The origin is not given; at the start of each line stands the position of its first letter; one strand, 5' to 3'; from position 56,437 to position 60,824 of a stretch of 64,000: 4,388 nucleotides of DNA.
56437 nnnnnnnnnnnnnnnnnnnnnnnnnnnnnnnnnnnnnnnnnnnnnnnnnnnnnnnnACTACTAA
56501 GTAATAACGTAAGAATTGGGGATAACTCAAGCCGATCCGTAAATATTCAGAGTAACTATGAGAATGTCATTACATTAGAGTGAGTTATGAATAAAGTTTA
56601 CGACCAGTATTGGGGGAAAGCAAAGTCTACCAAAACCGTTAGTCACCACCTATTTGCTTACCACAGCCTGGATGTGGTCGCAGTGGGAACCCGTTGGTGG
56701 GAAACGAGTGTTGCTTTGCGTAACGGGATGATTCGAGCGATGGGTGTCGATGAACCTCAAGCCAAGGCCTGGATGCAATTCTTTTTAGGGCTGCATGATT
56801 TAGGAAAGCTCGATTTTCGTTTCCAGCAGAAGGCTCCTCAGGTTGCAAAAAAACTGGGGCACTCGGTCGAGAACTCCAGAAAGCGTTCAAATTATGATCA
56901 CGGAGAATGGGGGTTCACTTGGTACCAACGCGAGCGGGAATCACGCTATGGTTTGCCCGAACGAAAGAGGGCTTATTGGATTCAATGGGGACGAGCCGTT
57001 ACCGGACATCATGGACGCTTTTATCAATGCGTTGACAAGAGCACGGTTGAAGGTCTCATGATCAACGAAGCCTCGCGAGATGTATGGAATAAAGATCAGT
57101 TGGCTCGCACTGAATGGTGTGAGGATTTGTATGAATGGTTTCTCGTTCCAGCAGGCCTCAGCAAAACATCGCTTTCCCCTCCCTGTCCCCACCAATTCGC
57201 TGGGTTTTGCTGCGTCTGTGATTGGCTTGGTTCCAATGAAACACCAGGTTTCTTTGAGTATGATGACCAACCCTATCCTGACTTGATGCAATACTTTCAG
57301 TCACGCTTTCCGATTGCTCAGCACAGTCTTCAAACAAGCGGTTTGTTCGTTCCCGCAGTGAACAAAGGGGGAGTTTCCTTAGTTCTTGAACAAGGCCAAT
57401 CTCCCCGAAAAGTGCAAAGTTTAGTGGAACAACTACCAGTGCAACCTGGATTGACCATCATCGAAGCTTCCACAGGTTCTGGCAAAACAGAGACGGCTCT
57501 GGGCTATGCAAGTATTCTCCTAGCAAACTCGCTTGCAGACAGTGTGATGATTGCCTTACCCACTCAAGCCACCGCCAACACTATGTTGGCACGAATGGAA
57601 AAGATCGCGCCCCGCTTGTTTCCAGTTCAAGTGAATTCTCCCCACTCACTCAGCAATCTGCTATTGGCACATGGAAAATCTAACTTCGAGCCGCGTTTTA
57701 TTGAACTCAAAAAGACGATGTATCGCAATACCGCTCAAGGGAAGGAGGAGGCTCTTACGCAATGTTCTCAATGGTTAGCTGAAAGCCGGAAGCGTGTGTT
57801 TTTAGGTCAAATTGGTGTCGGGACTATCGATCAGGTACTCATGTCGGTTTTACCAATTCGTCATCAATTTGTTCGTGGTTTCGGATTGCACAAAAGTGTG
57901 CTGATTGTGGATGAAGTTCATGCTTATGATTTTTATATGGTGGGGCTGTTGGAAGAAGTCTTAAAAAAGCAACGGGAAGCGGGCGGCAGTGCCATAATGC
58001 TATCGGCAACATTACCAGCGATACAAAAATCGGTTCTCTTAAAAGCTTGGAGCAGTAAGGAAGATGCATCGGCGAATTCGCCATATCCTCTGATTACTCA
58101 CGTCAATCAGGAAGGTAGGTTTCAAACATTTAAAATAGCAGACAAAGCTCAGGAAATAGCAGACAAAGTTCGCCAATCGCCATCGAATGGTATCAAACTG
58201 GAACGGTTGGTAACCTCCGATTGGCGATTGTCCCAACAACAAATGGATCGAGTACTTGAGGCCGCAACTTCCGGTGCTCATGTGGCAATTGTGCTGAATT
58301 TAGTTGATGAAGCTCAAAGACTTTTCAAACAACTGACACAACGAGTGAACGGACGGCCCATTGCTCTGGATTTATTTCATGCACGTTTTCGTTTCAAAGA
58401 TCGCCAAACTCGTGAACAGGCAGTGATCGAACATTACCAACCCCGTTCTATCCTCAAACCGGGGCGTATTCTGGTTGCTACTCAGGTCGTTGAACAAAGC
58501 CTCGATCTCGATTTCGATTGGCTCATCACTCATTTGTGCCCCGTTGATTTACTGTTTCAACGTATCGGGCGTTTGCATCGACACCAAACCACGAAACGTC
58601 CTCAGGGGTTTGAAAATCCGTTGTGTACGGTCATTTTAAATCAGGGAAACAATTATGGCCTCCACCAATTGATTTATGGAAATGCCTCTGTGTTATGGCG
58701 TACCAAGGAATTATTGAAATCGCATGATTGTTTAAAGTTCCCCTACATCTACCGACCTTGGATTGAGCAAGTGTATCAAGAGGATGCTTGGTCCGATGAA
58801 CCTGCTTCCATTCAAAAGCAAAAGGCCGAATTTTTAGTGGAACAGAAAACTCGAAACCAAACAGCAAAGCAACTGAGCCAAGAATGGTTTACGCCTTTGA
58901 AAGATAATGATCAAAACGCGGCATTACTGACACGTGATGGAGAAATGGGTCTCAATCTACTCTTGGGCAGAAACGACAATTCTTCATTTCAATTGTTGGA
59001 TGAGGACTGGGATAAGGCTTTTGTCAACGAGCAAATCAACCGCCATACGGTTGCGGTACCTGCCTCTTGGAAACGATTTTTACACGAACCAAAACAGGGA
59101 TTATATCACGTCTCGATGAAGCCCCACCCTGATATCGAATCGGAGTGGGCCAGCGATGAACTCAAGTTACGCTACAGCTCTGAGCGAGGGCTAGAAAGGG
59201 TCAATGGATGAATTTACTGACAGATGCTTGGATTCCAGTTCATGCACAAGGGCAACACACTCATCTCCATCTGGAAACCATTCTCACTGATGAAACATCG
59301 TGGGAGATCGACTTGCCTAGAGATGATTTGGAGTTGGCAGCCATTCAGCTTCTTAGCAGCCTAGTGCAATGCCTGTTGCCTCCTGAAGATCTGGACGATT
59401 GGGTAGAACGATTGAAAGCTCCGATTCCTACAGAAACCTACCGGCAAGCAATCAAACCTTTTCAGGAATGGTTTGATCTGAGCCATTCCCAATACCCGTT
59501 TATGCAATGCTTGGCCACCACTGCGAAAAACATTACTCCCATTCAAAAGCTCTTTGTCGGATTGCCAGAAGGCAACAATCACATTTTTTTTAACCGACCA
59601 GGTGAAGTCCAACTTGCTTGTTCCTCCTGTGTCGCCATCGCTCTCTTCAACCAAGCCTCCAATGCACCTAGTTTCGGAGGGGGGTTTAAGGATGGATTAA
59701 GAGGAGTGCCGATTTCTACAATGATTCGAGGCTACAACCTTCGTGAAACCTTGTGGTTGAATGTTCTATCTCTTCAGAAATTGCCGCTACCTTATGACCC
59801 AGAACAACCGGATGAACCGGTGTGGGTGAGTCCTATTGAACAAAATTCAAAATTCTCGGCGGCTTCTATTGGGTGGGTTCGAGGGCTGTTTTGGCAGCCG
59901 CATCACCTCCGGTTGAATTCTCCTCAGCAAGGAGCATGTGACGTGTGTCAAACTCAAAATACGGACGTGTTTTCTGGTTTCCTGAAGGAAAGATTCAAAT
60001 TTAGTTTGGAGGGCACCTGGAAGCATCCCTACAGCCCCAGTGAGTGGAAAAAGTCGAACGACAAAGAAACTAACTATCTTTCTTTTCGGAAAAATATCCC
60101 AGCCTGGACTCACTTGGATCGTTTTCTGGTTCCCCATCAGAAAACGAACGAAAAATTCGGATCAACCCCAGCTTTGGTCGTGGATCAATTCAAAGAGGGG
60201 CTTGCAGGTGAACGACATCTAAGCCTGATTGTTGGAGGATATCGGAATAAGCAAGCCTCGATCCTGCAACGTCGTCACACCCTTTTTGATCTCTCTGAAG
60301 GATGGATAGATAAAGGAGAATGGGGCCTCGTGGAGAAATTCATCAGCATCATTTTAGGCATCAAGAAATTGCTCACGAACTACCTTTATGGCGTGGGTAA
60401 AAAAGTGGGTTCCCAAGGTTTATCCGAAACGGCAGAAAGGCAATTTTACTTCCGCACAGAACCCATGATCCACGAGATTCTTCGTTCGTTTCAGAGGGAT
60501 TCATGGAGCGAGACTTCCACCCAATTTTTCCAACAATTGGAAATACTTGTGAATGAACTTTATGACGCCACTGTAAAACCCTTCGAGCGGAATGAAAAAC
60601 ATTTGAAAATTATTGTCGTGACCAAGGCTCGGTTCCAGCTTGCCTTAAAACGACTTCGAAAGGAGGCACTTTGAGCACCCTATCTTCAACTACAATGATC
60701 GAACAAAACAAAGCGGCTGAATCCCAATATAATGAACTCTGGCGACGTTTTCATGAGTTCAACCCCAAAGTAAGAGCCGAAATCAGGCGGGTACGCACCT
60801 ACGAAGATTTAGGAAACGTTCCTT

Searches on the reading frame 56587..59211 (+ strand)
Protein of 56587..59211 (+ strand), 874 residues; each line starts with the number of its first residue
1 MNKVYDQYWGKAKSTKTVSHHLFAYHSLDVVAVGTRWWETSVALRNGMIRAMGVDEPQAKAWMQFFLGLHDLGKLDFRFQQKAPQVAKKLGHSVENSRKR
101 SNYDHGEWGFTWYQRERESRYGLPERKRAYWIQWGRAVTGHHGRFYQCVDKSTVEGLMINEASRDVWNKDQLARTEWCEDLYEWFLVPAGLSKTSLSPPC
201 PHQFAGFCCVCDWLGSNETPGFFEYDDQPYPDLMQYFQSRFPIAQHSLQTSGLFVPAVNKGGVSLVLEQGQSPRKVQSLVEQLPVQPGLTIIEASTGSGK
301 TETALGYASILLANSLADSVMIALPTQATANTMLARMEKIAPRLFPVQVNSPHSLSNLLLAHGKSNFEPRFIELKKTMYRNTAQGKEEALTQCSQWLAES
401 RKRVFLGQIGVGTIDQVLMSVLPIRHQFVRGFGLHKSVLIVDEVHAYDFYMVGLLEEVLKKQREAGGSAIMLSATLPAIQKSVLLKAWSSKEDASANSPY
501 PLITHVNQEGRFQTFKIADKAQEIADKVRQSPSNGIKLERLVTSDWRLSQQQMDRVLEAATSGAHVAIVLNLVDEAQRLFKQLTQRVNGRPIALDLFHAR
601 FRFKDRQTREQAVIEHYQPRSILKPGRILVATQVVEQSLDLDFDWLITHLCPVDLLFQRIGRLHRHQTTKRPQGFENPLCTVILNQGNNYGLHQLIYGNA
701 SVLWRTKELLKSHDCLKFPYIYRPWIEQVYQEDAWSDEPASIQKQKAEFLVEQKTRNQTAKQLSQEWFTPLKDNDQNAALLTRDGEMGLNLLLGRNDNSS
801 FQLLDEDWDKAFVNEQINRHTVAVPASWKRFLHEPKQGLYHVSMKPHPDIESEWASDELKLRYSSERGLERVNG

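Call 26: search_protein_families(library=ncbifam, proteins=[window:56587-59211:+], max_evalue=0.00001)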
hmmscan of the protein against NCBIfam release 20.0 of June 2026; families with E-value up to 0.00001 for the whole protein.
window:56587-59211:+ (874 aa): 5 families
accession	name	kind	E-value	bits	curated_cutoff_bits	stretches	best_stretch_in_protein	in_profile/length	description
NF007248.0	PRK09694.1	equivalog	1e-286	953.5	569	1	3-872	5-877/878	CRISPR-associated helicase/endonuclease Cas3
TIGR01587.1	cas3_core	equivalog_domain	5.2e-85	285.7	102.45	1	289-711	1-356/358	CRISPR-associated helicase Cas3'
TIGR02621.3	cas3_GSU0051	exception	3.1e-27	95.7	400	1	411-666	136-373/854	type I-G CRISPR-associated helicase/endonuclease Cas3g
TIGR01596.1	cas3_HD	equivalog_domain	1.4e-16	61.1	43.45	1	24-217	2-178/178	CRISPR-associated endonuclease Cas3''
TIGR03117.2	cas_csf4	equivalog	7.8e-07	27.7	400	1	268-348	132-208/800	type IV CRISPR-associated DEAD/DEAH-box helicase Csf4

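Call 50: find_related_loci(query=window:56587-59211:+, collection=genome_contigs, flank=2000)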
Query window:56587-59211:+ (874 aa) in genome_contigs; peptide patterns used: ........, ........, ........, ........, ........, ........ (x = any residue, [..] = any of these).
29 stretches matched a pattern; 1 encode a relative of the query (tblastn E <= 1e-3); 1 distinct loci.
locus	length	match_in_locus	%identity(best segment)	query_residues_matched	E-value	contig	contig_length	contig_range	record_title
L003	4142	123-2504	29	3-792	3e-76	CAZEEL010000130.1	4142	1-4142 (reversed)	MAG TPA_asm: uncultured Leptolinea sp. isolate SRP192927_co5_692 genome assembly, contig: NODE_50851_length_4142_cov_4.8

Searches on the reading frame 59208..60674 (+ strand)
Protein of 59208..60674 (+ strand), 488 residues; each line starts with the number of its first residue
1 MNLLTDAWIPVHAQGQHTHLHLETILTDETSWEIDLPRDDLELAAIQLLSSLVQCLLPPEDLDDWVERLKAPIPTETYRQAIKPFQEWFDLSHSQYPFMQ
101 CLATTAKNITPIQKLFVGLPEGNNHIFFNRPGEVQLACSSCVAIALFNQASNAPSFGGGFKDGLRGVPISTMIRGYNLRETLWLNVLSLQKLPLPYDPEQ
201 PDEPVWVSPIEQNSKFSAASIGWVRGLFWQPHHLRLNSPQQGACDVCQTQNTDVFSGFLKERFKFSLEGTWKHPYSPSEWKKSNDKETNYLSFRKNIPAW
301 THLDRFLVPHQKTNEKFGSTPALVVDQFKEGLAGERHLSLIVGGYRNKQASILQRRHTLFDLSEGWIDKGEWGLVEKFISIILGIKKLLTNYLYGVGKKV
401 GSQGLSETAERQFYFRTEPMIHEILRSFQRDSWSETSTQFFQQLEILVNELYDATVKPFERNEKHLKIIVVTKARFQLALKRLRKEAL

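Call 26: search_protein_families(library=ncbifam, proteins=[window:59208-60674:+], max_evalue=0.00001)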
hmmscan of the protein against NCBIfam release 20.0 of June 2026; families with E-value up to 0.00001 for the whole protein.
window:59208-60674:+ (488 aa): 2 families
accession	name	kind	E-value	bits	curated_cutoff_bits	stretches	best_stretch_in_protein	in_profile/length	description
NF007247.0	PRK09693.1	equivalog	8.7e-141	470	576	1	1-484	1-494/502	type I-E CRISPR-associated protein Cse1/CasA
TIGR02547.1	casA_cse1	equivalog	3.6e-76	257.1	70.05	1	2-478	1-494/504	type I-E CRISPR-associated protein Cse1/CasA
